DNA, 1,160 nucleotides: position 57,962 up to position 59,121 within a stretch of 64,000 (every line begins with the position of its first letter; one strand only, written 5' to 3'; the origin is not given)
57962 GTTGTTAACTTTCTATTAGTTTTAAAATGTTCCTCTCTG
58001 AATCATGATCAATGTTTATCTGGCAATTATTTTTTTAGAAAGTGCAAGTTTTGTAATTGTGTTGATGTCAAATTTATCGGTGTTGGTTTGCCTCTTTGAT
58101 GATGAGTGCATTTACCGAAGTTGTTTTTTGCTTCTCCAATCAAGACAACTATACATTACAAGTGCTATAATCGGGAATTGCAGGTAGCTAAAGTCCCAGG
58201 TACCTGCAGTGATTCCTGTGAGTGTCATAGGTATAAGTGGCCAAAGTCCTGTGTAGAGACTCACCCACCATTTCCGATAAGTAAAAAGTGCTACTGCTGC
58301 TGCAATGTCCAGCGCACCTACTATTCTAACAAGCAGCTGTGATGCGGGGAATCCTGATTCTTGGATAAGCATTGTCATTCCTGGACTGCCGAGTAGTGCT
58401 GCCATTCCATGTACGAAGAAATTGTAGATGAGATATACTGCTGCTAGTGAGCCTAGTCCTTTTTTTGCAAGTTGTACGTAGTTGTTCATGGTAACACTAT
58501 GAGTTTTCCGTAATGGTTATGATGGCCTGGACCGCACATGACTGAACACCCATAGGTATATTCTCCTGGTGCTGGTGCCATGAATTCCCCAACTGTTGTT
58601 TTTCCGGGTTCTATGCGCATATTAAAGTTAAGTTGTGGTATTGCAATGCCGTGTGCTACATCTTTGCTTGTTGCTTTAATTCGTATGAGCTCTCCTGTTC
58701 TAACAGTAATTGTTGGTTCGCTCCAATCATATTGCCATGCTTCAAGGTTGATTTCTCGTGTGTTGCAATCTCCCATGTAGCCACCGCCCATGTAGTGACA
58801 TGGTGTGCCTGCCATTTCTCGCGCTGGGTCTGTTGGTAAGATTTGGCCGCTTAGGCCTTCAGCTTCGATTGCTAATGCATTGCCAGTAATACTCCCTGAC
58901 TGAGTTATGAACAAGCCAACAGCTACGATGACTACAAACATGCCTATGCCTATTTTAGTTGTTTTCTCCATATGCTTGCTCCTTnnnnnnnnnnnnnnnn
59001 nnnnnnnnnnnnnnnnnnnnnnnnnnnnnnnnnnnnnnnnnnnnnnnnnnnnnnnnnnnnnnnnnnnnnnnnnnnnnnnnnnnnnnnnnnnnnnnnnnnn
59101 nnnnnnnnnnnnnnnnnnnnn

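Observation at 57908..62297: The same 14-bp palindrome marks every promoter of the copper island, at a fixed distance from the TATA box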

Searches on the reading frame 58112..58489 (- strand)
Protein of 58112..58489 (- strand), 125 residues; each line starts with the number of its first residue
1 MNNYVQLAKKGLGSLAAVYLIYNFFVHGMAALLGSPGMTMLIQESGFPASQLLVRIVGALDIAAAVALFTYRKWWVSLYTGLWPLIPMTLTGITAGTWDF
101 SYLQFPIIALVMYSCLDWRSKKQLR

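Call 11: search_protein_families(library=pfam, proteins=[window:58112-58489:-], max_evalue=0.01)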
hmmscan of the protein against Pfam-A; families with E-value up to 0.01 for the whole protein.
window:58112-58489:- (125 aa): 1 family
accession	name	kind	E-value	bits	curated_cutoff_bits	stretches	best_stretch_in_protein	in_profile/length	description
PF13564.11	DoxX_2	-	0.00067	20.2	26.3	1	17-70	3-54/103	DoxX-like family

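Call 12: search_protein_families(library=ncbifam, proteins=[window:58112-58489:-], max_evalue=0.01)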
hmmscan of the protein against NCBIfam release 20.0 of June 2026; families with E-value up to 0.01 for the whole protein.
window:58112-58489:- (125 aa): 0 families

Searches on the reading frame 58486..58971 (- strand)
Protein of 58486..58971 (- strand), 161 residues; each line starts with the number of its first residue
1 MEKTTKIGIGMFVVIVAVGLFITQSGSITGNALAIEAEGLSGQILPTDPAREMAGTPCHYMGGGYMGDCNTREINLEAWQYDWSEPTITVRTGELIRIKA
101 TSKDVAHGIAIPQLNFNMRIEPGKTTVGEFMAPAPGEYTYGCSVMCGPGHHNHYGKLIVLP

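Call 11: search_protein_families(library=pfam, proteins=[window:58486-58971:-], max_evalue=0.01)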
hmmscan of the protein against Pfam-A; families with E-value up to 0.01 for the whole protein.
window:58486-58971:- (161 aa): 2 families
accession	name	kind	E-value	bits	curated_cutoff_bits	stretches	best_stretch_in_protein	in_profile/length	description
PF00116.26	COX2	-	7.5e-07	29.5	22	1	88-151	48-111/120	Cytochrome C oxidase subunit II, periplasmic domain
PF13473.12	Cupredoxin_1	-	4e-06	27.2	27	1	74-159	23-104/104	Cupredoxin-like domain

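Call 12: search_protein_families(library=ncbifam, proteins=[window:58486-58971:-], max_evalue=0.01)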
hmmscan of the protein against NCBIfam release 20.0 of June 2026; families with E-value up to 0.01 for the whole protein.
window:58486-58971:- (161 aa): 6 families
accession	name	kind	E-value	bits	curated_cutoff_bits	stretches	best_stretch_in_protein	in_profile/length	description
TIGR02866.1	CoxB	equivalog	1e-11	44.7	147.7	1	84-160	108-192/202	cytochrome c oxidase subunit II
TIGR04246.1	nitrous_NosZ_Gp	equivalog_domain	4.8e-09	35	625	1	87-161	500-578/578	Sec-dependent nitrous-oxide reductase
NF050117.1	aa3_CtaC_Actin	exception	2.9e-08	33.3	250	1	84-151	157-224/244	aa3-type cytochrome oxidase subunit II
NF052460.1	L-NosZ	equivalog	7.8e-08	31.3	700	1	68-159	375-478/480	clade III lactonase-type nitrous-oxide reductase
TIGR04244.1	nitrous_NosZ_RR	equivalog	2.7e-07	29.5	625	1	84-159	547-626/627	TAT-dependent nitrous-oxide reductase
NF041074.2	quin_ox_SoxA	equivalog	0.00032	20.6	110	1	74-159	64-153/154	proton pump complex quinol oxidase subunit SoxA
